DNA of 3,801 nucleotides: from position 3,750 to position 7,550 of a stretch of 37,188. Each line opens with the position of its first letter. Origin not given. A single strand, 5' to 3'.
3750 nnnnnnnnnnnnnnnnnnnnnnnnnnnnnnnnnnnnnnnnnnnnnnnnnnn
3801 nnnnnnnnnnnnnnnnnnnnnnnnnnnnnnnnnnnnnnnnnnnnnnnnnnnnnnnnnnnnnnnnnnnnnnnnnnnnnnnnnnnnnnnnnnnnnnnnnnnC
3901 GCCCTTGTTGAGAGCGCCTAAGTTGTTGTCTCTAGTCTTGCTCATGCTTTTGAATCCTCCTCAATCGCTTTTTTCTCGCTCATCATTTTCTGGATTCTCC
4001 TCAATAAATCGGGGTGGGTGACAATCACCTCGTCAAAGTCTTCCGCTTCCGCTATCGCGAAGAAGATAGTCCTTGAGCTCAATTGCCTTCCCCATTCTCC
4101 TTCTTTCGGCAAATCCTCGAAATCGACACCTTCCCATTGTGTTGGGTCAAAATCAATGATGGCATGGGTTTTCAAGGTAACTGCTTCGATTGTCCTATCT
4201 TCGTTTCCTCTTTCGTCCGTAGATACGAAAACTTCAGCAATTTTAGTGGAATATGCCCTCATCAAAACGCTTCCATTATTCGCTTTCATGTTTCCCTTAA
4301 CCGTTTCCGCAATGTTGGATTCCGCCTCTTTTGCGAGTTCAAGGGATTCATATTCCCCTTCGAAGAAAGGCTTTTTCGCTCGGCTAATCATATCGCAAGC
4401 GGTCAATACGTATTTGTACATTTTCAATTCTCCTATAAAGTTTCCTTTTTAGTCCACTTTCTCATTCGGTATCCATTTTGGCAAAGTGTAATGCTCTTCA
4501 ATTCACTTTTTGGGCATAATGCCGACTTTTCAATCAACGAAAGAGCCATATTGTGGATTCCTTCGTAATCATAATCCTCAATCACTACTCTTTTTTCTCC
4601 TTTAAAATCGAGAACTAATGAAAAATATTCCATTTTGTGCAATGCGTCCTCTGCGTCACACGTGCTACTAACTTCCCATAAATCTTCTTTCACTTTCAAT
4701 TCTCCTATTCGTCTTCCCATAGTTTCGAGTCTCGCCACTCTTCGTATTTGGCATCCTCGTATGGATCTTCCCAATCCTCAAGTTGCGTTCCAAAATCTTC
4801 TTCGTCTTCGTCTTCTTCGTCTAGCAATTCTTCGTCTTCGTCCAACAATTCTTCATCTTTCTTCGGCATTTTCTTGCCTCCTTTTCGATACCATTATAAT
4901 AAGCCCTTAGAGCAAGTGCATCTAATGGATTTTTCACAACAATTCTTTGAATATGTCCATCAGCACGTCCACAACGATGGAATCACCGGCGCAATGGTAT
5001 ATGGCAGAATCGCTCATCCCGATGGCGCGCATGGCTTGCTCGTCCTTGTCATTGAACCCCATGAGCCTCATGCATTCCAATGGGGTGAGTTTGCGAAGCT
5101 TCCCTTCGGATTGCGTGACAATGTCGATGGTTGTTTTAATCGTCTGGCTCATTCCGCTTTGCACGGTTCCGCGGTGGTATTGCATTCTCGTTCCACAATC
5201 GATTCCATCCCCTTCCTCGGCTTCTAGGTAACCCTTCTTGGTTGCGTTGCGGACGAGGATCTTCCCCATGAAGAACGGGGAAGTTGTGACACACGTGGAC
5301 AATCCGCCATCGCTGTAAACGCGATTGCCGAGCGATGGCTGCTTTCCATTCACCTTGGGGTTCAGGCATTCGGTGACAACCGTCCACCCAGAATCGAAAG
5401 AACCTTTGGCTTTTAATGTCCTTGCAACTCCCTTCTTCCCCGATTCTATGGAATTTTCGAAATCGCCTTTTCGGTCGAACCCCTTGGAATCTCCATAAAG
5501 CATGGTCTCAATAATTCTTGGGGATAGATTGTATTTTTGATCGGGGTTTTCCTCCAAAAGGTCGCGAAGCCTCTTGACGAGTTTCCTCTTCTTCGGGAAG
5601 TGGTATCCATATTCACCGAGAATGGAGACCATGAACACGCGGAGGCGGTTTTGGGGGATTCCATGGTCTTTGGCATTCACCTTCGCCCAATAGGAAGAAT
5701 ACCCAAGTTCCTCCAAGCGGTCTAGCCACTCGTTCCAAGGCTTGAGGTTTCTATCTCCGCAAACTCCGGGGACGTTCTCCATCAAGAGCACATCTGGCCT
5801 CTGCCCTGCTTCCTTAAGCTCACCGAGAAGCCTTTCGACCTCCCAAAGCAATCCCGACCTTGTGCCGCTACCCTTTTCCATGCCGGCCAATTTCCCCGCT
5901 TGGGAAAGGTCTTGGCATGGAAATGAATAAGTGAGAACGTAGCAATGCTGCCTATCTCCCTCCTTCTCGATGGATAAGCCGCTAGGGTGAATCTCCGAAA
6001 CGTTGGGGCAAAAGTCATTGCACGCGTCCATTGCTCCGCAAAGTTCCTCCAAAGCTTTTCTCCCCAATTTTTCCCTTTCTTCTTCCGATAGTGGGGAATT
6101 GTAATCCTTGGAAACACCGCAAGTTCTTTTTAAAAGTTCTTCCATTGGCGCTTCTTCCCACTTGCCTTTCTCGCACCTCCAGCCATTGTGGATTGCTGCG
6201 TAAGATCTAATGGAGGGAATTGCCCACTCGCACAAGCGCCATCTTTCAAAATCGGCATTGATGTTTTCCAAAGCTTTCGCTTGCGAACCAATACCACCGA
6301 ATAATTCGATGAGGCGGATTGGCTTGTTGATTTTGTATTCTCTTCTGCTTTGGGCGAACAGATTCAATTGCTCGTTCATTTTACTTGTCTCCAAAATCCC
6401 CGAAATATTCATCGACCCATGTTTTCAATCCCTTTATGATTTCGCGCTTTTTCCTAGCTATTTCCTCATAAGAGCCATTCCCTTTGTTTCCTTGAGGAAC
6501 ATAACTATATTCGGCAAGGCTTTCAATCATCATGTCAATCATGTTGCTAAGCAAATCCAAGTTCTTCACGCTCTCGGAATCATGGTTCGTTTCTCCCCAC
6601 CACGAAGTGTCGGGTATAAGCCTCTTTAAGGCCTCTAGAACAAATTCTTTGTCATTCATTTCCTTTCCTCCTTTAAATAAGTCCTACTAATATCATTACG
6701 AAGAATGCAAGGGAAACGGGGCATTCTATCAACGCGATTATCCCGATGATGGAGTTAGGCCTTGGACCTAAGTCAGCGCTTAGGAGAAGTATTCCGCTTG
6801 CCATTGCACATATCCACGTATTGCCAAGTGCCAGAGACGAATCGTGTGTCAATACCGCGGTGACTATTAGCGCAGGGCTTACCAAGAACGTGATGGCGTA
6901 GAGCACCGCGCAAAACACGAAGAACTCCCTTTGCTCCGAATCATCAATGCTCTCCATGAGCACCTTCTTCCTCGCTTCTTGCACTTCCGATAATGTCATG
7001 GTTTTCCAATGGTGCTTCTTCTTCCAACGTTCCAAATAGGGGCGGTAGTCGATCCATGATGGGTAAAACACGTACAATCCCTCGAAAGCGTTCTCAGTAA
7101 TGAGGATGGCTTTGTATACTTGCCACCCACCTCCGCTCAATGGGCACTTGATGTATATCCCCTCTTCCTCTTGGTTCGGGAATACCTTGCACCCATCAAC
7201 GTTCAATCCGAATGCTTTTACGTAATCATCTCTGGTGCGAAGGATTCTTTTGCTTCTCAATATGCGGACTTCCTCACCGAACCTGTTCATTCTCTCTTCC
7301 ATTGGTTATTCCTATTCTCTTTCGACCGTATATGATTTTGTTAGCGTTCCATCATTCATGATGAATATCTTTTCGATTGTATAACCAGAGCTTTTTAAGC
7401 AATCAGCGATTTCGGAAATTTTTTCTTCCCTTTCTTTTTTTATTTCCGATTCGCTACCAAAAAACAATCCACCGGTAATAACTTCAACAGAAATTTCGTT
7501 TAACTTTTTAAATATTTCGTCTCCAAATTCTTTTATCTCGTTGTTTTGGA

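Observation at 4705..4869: Unannotated 54-aa hyper-acidic protein with its own SD and promoter-like element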

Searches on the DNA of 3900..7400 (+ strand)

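Call 4: search_dna_similar(query=window:3900-7400:+, collection=phages, mode=distant, max_rows=20)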
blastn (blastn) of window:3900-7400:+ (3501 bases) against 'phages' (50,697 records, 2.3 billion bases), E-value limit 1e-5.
No match.
